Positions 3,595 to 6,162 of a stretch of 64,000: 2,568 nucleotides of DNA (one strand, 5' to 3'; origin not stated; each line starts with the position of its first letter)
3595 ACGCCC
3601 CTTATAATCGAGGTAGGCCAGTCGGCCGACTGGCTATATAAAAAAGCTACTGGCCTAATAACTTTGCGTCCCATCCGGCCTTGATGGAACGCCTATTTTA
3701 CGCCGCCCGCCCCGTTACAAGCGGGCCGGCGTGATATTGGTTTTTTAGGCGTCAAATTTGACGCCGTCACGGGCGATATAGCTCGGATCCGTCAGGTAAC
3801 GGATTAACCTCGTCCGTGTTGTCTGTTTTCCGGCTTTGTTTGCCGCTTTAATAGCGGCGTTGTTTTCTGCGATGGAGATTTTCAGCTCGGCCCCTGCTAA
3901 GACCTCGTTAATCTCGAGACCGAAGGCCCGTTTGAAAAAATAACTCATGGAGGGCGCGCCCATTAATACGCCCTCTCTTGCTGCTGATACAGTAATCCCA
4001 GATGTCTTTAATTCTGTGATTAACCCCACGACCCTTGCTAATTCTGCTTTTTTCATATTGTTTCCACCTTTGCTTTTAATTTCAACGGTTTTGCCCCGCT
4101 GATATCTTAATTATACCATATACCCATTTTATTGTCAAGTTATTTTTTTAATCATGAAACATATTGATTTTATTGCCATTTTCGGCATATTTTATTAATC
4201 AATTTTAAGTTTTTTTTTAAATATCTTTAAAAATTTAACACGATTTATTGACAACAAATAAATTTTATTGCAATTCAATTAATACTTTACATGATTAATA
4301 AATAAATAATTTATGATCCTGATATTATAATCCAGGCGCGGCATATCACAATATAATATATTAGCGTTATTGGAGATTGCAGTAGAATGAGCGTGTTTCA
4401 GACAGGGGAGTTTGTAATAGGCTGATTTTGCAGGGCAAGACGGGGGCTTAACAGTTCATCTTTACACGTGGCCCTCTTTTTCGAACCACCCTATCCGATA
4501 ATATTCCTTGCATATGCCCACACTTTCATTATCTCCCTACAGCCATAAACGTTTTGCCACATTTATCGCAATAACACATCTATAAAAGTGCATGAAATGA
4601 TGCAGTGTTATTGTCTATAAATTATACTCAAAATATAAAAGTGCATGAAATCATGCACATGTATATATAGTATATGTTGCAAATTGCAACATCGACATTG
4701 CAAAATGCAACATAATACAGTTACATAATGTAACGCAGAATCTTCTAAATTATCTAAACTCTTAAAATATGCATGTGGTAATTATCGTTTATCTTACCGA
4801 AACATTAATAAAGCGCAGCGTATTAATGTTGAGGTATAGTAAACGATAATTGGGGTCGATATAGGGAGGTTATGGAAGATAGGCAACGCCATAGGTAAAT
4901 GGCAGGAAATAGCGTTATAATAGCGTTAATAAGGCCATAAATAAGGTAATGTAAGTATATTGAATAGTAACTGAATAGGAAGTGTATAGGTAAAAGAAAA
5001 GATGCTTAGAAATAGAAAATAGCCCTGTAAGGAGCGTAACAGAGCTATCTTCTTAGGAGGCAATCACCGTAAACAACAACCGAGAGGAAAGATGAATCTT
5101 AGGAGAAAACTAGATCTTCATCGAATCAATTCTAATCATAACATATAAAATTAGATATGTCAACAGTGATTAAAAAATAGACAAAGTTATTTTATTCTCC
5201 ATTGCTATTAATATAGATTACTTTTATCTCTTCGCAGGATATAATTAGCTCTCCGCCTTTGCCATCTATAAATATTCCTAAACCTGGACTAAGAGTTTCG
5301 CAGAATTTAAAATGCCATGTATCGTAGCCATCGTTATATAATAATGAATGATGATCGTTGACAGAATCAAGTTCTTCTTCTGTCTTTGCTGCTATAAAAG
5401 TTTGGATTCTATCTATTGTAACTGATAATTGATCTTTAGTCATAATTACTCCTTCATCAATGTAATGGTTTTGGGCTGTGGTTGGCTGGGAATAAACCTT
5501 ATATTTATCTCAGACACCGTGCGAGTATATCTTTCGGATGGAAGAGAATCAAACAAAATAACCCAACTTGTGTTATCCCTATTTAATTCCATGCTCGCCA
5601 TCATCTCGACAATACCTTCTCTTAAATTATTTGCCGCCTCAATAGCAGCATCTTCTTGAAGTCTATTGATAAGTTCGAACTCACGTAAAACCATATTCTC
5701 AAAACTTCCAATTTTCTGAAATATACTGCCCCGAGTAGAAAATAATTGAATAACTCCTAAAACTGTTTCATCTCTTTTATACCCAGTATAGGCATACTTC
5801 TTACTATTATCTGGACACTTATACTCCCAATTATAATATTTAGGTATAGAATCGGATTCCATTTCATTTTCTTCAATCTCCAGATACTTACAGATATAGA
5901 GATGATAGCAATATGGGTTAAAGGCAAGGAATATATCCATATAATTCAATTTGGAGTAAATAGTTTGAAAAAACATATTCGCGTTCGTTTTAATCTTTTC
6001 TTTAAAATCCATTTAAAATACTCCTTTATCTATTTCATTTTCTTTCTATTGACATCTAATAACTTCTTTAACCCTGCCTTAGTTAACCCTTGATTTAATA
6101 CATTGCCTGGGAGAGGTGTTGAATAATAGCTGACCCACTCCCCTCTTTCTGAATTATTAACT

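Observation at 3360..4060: GC-rich island with HU-like gene and a structured, repeat-bearing noncoding tail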

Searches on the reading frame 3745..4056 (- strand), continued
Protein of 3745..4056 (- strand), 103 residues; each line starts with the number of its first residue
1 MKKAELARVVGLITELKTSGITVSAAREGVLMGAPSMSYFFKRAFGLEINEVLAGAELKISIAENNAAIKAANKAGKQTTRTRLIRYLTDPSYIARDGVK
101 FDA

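Call 73: fold_search(model_id=the predicted structure, library=viral)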
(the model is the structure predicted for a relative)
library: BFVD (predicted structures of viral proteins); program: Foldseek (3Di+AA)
matches with E <= 10: 5; with E <= 0.001: 0
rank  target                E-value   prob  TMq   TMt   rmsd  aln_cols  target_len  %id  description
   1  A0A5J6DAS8            5.4e+00  0.02  0.18  0.24  10.3        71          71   14  Uncharacterized protein [Erwinia phage pEp_SNUABM_01]
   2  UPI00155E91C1         5.4e+00  0.02  0.22  0.24  11.7        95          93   13  (no name look-up for this kind of identifier)
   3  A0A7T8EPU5            6.9e+00  0.03  0.21  0.05  11.3        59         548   19  (no name in the UniProt tables at hand)
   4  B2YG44                9.4e+00  0.01  0.25  0.17  11.8       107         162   16  Uncharacterized protein [Musca hytrovirus(isolate Musca domestica/United States/Boucias/-)]
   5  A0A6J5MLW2            9.4e+00  0.01  0.19  0.10  12.4        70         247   14  Uncharacterized protein [uncultured Caudovirales phage]

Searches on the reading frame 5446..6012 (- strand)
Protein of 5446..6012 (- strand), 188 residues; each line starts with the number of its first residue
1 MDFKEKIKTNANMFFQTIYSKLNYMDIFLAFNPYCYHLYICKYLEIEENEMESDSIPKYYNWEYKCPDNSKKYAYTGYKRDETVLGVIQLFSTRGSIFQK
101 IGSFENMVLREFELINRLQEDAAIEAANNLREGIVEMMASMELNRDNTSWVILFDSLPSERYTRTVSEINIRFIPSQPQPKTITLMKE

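Call 31: find_related_loci(query=window:5446-6012:-, collection=viral_contigs, flank=6000)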
Query window:5446-6012:- (188 aa) in viral_contigs; peptide patterns used: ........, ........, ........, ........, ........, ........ (x = any residue, [..] = any of these).
7 stretches matched a pattern, but none encodes a relative of the query by tblastn (E <= 1e-3).
